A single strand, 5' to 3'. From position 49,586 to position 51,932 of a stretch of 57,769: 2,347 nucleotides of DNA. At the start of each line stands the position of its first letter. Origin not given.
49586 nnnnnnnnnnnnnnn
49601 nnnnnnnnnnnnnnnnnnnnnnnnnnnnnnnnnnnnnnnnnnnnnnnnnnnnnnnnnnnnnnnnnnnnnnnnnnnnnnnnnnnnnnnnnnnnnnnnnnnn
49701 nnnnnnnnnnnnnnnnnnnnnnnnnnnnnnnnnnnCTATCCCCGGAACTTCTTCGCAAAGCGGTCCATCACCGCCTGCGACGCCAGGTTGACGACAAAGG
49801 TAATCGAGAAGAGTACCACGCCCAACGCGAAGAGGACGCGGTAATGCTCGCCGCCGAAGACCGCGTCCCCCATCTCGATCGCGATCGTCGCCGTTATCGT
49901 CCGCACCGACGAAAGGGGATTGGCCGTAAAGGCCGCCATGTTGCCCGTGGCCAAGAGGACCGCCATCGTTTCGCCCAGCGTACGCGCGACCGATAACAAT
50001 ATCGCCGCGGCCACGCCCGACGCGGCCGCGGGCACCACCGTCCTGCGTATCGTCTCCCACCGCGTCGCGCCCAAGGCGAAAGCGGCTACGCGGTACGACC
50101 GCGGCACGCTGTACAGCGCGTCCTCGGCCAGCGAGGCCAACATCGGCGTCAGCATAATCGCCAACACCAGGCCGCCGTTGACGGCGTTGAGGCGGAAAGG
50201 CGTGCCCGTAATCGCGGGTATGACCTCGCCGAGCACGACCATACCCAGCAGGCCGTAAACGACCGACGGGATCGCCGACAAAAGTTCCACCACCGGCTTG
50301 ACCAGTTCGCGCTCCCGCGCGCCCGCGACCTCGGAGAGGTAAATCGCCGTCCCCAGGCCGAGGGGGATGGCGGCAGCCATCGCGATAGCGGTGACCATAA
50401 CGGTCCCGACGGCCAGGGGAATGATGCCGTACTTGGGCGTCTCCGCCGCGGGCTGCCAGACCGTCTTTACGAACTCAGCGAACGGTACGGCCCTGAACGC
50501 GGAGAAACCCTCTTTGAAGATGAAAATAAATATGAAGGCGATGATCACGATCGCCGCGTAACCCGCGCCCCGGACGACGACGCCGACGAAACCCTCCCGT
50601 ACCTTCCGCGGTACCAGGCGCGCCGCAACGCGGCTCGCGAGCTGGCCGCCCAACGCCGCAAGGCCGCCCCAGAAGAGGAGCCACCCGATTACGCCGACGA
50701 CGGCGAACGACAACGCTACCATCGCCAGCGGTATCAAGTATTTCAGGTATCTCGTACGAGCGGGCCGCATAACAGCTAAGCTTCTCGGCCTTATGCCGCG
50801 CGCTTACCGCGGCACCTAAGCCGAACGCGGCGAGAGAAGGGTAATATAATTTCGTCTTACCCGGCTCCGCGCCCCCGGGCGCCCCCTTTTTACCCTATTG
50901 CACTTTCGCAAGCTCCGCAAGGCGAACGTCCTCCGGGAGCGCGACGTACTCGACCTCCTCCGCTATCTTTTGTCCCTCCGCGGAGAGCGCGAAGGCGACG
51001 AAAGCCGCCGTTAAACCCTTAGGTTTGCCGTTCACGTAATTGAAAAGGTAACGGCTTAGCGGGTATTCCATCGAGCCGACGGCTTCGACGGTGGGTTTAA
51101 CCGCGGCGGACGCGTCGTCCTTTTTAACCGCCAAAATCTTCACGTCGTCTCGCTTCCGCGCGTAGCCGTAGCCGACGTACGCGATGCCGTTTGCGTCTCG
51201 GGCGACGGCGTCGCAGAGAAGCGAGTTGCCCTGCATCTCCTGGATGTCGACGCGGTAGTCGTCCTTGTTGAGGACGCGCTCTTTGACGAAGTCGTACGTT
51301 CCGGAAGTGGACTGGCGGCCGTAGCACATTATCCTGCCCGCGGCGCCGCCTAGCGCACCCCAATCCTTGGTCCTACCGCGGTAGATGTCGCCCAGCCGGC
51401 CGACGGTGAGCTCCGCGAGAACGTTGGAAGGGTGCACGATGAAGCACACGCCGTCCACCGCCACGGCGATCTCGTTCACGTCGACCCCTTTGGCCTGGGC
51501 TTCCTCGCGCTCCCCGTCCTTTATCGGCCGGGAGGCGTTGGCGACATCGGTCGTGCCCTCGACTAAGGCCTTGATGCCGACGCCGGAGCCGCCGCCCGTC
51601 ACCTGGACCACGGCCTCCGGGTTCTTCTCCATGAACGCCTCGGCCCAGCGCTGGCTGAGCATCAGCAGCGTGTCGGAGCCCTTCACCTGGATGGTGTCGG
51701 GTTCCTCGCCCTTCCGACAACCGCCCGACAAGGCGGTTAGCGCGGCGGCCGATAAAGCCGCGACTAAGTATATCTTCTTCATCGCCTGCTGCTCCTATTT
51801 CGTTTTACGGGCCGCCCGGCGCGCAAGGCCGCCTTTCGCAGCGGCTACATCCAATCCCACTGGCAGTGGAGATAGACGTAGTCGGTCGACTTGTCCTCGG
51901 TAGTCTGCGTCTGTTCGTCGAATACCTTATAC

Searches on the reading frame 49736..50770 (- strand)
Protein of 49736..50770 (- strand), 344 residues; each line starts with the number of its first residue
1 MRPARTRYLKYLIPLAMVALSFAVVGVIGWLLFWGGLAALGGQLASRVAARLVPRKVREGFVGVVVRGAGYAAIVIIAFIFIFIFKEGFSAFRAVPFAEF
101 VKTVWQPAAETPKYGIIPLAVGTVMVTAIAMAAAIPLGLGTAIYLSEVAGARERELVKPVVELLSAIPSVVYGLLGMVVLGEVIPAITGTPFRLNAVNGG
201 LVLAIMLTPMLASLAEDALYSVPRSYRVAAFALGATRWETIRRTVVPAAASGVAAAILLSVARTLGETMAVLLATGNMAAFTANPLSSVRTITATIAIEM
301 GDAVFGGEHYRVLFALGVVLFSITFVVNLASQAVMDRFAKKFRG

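Call 61: search_protein_families(library=pfam, proteins=[window:49736-50770:-], max_evalue=0.00001)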
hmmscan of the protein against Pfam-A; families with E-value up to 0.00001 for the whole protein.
window:49736-50770:- (344 aa): 1 family
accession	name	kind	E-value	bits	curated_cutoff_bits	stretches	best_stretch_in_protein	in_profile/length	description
PF00528.27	BPD_transp_1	-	7.4e-17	62.1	26.4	1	135-343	2-183/184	Binding-protein-dependent transport system inner membrane component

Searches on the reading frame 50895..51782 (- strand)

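Call 61: search_protein_families(library=pfam, proteins=[window:50895-51782:-], max_evalue=0.00001)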
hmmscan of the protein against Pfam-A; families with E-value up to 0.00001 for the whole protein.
window:50895-51782:- (295 aa): 2 families
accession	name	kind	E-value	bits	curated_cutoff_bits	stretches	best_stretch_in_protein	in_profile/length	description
PF12849.12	PBP_like_2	-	1.6e-41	143.3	27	1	27-269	6-267/267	PBP superfamily domain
PF12727.12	PBP_like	-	1.1e-08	34.9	27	1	47-219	1-166/193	PBP superfamily domain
